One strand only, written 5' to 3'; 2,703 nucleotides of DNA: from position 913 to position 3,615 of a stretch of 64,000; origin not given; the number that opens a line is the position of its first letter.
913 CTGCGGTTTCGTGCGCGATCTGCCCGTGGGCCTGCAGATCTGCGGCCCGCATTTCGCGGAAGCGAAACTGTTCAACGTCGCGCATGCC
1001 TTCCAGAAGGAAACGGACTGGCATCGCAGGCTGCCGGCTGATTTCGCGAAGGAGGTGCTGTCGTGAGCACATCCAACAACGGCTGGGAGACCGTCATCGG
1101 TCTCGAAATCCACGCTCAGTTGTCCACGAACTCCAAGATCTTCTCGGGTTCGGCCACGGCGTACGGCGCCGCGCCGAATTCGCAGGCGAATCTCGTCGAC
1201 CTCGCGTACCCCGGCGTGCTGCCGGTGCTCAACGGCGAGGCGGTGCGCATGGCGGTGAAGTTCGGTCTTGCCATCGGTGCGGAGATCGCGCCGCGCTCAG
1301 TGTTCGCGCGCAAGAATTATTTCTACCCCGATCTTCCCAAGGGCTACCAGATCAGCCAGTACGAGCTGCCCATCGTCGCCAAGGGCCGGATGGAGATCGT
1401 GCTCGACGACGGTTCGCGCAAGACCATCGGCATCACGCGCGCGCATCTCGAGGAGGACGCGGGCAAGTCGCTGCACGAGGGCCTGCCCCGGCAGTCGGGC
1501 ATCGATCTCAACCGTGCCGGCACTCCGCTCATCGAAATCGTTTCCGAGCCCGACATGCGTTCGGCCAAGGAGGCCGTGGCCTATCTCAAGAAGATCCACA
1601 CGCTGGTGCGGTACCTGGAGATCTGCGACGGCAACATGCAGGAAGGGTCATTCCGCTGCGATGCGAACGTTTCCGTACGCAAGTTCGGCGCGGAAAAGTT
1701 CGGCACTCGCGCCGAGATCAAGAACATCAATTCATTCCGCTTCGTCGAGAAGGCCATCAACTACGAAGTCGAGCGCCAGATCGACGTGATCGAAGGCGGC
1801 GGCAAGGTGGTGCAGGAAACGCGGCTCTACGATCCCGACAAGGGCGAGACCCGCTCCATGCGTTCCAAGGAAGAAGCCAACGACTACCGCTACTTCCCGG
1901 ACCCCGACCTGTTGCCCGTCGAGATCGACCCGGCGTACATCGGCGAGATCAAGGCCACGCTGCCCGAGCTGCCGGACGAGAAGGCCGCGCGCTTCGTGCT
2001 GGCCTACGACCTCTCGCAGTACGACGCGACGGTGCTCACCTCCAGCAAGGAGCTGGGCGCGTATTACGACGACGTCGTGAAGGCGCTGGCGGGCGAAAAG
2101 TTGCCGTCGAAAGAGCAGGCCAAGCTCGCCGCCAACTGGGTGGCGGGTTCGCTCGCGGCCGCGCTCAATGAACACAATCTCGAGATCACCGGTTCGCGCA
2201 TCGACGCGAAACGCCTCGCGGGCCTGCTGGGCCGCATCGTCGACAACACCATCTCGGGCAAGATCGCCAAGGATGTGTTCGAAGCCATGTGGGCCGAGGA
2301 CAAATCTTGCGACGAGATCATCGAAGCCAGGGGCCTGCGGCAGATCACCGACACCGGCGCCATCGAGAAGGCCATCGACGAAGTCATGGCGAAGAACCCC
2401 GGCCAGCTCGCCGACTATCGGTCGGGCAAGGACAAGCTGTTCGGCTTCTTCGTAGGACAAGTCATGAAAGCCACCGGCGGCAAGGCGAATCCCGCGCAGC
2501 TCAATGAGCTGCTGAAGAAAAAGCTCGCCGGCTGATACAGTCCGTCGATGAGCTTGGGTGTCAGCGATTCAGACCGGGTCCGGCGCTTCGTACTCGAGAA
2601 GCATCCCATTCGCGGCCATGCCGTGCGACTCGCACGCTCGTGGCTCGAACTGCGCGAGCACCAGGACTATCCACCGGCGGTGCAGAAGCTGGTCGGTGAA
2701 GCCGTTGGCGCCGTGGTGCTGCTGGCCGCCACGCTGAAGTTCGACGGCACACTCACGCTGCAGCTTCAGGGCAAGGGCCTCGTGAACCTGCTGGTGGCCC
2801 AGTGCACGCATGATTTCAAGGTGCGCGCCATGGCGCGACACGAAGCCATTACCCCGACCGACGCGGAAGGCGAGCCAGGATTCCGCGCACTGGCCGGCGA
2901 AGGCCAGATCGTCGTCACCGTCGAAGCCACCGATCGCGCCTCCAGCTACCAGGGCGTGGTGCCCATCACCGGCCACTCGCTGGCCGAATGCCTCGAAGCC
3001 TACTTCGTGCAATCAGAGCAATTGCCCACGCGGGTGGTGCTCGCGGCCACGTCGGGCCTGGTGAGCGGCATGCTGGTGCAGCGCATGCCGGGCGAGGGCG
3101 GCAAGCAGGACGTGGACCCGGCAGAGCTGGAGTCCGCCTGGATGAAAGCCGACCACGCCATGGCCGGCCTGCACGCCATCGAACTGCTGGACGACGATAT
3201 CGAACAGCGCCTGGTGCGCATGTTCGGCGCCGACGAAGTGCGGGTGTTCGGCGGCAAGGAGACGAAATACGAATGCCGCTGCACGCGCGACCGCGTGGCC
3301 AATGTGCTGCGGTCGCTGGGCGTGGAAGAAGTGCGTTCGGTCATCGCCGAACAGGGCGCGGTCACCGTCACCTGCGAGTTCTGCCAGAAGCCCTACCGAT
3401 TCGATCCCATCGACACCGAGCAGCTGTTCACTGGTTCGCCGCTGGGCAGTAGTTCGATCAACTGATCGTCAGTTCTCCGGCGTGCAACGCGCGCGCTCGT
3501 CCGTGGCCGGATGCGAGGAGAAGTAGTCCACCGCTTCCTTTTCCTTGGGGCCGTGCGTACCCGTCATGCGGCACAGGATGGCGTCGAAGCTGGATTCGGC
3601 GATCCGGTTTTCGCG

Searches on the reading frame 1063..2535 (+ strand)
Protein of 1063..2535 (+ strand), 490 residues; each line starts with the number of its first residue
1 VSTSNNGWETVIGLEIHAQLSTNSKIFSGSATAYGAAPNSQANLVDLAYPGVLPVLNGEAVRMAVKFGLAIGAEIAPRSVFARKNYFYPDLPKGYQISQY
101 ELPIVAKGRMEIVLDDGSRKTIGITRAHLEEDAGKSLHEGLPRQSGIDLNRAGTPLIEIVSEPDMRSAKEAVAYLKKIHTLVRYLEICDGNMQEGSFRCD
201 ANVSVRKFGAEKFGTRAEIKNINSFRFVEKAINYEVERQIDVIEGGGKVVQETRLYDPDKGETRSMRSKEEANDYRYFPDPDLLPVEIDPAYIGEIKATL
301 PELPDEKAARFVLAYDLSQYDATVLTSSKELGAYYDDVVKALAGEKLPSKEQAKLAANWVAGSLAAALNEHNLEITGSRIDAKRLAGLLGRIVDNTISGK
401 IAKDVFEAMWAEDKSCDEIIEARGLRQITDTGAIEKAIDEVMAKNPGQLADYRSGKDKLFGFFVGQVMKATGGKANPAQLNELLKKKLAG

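Call 77: search_protein_families(library=pfam, proteins=[window:1063-2535:+], max_evalue=0.00001)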
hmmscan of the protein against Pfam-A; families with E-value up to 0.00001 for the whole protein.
window:1063-2535:+ (490 aa): 2 families
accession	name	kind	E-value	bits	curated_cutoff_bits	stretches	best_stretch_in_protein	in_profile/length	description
PF02934.20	GatB_N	-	3.9e-122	407.2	23.4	1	10-293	1-276/277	GatB/GatE catalytic domain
PF02637.23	GatB_Yqey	-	1.5e-51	174.6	27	1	350-488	10-148/148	GatB domain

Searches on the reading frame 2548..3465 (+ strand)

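Call 77: search_protein_families(library=pfam, proteins=[window:2548-3465:+], max_evalue=0.00001)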
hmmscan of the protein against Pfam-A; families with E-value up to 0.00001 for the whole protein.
window:2548-3465:+ (305 aa): 1 family
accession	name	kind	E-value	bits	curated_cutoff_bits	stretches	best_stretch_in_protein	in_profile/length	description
PF01430.24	HSP33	-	2e-72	244.4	21.4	1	9-286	1-273/273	Hsp33 protein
